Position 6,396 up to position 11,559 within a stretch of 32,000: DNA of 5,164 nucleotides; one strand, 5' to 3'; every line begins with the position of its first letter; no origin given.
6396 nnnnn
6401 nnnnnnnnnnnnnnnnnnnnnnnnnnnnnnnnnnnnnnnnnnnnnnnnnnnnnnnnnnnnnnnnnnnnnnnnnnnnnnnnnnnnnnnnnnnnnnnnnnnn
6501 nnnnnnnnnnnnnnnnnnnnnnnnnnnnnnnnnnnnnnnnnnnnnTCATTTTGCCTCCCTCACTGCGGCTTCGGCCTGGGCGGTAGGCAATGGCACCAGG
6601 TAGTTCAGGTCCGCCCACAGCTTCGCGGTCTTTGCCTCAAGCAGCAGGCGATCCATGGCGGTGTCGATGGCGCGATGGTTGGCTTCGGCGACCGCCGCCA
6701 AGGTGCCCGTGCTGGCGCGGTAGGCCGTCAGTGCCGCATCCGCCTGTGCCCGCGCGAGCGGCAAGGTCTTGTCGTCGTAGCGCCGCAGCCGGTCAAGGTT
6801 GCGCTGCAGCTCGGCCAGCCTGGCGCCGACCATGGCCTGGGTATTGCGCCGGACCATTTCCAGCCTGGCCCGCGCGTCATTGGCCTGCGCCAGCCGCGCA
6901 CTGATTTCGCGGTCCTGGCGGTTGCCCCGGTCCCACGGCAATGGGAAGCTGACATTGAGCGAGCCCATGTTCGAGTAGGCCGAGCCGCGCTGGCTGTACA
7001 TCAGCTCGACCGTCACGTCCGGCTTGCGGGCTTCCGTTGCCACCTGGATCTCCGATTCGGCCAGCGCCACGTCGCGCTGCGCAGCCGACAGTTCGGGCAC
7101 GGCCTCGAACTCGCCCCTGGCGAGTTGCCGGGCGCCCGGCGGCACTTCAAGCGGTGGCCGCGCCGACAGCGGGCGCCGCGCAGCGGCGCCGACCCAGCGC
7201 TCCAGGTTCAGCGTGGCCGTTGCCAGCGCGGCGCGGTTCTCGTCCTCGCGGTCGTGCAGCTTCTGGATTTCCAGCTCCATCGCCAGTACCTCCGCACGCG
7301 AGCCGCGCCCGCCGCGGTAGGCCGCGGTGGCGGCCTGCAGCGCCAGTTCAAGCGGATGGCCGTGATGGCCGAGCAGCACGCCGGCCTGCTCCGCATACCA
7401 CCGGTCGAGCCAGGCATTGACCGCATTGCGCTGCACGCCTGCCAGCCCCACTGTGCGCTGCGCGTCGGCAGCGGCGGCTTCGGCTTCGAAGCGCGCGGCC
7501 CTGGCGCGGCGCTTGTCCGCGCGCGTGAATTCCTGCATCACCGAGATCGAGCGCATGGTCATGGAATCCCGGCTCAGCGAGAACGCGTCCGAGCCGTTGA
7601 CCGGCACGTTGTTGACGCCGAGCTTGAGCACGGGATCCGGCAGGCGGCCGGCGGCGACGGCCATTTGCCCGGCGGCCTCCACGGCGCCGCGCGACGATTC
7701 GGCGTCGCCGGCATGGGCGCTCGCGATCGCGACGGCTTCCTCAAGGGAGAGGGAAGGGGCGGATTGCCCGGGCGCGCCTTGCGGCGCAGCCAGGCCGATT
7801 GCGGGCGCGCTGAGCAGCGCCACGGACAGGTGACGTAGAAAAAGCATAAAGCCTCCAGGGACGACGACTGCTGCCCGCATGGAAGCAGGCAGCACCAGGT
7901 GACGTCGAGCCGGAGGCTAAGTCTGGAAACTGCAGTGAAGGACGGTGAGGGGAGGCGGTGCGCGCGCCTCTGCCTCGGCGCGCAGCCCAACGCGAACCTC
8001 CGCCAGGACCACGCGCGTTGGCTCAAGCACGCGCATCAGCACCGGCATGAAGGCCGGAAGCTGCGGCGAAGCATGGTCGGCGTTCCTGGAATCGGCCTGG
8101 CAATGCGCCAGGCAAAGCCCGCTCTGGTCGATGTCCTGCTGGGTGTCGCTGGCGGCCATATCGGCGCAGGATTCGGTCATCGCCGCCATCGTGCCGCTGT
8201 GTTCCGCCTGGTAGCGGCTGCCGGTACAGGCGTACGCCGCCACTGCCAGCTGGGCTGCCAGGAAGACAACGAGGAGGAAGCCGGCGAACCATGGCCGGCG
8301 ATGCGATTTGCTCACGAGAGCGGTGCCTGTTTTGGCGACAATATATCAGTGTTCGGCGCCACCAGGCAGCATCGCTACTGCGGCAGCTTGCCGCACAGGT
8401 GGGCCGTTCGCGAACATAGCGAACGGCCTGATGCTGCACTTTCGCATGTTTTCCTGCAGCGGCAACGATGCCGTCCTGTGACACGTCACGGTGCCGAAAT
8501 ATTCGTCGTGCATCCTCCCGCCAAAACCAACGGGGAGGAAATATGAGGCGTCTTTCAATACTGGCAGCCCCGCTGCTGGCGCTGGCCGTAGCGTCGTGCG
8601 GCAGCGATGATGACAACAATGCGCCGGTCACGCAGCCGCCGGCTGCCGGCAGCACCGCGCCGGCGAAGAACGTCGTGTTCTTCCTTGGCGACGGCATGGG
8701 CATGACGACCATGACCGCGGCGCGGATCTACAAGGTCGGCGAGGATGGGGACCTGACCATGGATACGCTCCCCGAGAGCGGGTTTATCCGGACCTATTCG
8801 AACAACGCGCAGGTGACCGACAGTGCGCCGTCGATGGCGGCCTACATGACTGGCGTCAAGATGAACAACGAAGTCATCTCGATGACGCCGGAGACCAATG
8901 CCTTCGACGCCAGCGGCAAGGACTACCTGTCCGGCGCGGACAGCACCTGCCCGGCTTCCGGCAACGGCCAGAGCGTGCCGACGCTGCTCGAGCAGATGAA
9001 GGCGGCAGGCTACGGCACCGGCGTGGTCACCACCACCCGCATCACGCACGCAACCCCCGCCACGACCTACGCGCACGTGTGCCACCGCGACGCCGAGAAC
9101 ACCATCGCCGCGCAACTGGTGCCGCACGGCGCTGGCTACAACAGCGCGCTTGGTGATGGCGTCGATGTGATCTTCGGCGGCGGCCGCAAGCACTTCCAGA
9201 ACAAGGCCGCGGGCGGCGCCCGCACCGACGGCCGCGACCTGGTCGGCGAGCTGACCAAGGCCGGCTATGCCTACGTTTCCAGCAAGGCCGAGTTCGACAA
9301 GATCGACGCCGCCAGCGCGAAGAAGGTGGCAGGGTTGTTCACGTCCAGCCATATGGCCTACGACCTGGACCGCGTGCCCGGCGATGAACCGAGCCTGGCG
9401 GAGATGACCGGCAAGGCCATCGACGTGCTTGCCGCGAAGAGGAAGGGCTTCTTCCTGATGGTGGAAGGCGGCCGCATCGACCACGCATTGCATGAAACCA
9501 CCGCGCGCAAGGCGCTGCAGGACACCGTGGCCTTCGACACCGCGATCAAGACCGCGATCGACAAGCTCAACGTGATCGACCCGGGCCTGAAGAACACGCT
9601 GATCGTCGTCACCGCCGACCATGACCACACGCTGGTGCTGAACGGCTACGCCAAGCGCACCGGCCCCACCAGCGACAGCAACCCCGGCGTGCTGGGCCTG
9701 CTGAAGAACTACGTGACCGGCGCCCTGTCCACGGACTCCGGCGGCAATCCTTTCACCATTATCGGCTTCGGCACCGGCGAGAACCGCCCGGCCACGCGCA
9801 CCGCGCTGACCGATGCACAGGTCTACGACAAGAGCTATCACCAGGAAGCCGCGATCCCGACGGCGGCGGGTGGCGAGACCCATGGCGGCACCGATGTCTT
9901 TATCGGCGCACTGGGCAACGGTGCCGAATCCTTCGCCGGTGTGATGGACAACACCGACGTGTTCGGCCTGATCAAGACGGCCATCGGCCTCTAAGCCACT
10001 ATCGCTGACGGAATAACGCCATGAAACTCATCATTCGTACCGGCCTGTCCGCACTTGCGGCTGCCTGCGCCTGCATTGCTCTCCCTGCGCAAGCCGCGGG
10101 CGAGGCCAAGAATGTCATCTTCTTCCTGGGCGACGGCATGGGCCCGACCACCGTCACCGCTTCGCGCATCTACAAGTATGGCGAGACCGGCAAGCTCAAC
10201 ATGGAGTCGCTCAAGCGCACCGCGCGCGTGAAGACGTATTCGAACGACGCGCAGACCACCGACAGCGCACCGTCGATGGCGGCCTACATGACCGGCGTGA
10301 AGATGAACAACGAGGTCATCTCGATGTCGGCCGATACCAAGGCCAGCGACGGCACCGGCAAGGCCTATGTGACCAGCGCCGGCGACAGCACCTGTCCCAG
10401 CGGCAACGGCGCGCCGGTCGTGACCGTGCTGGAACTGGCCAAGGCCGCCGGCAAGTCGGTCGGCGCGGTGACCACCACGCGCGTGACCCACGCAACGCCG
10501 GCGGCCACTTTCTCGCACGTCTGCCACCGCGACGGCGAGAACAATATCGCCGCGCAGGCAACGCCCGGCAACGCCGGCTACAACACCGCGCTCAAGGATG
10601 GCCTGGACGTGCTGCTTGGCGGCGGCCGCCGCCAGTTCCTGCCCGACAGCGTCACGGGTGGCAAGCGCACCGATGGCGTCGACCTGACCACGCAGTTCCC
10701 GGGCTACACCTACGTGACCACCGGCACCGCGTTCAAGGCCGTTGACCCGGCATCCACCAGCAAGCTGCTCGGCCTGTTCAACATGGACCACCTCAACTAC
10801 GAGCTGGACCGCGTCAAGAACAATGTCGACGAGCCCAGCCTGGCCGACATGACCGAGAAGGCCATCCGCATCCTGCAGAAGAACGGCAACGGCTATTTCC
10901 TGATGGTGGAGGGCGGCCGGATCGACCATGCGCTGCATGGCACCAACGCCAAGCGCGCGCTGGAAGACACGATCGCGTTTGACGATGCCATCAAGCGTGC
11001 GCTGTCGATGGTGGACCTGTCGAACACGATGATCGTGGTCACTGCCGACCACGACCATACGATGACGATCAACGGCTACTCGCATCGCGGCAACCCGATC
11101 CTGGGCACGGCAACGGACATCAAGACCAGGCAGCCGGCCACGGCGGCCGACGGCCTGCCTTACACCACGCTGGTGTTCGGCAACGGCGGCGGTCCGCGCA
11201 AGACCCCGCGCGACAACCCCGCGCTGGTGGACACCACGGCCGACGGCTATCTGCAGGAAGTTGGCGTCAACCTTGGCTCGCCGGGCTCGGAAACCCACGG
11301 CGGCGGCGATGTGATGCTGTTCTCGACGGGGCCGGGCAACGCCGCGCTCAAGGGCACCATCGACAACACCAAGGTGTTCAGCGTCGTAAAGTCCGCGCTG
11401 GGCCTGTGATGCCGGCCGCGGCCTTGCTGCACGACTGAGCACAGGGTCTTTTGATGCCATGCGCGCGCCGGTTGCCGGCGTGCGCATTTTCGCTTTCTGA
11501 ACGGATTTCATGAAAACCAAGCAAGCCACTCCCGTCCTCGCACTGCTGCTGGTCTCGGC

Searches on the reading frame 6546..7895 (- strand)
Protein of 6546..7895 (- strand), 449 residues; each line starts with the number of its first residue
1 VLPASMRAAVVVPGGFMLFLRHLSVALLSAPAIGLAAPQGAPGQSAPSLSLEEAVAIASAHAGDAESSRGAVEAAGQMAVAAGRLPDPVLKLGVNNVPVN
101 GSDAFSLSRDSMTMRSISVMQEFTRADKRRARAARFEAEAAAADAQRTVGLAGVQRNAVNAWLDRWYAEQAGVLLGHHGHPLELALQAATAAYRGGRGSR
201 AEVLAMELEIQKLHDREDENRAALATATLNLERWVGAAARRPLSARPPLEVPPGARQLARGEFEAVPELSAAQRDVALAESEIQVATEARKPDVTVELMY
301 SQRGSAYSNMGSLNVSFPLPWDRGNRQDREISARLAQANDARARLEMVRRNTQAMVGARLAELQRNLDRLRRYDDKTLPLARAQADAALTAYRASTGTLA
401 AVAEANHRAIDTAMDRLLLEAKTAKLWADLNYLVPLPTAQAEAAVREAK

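Call 79: search_protein_families(library=pfam, proteins=[window:6546-7895:-], max_evalue=0.00001)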
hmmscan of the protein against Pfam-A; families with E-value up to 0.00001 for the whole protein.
window:6546-7895:- (449 aa): 1 family
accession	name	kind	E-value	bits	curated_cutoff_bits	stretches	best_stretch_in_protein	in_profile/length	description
PF02321.23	OEP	-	4.2e-29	102.1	22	2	267-434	13-186/187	Outer membrane efflux protein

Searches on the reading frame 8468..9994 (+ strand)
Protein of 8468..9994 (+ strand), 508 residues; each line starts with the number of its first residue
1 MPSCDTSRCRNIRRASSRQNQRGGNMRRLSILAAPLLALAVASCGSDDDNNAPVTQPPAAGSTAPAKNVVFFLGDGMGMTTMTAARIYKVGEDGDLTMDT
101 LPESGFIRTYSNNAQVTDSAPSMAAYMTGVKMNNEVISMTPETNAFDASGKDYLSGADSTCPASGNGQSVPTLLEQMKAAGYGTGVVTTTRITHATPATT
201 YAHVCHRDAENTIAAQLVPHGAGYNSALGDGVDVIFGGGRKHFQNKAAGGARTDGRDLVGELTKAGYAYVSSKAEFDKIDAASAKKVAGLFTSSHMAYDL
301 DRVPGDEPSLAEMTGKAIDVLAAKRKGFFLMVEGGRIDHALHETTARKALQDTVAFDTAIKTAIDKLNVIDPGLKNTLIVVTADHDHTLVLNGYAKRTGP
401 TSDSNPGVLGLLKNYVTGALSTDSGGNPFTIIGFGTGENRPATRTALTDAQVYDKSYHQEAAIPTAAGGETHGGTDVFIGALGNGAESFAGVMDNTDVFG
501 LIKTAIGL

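Call 79: search_protein_families(library=pfam, proteins=[window:8468-9994:+], max_evalue=0.00001)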
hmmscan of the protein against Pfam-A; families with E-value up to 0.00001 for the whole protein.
window:8468-9994:+ (508 aa): 2 families
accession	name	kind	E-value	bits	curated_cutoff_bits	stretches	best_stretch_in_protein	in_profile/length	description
PF00245.25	Alk_phosphatase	-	2.6e-101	340.1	24.4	1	66-506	1-421/423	Alkaline phosphatase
PF00884.28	Sulfatase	-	2.2e-09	37.5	25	1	67-404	1-260/301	Sulfatase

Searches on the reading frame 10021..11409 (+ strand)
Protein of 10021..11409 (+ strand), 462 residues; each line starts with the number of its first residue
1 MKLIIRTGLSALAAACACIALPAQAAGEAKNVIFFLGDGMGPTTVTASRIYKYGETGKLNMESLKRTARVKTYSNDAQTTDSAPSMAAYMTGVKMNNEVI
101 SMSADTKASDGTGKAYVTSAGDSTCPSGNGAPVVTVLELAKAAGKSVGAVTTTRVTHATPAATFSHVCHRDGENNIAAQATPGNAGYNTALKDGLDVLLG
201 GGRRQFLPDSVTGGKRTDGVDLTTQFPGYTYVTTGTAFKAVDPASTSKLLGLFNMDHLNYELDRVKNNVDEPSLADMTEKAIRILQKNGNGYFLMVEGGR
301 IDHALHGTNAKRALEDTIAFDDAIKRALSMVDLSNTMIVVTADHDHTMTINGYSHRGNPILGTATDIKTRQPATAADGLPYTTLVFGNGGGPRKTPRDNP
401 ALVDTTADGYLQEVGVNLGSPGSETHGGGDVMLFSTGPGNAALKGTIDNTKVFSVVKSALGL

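Call 79: search_protein_families(library=pfam, proteins=[window:10021-11409:+], max_evalue=0.00001)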
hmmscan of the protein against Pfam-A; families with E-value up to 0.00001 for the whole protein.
window:10021-11409:+ (462 aa): 2 families
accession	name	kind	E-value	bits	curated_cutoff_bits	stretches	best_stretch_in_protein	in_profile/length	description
PF00245.25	Alk_phosphatase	-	9.3e-106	354.7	24.4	1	29-461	1-422/423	Alkaline phosphatase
PF01676.23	Metalloenzyme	-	8.2e-06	25.9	24.3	1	271-360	128-216/252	Metalloenzyme superfamily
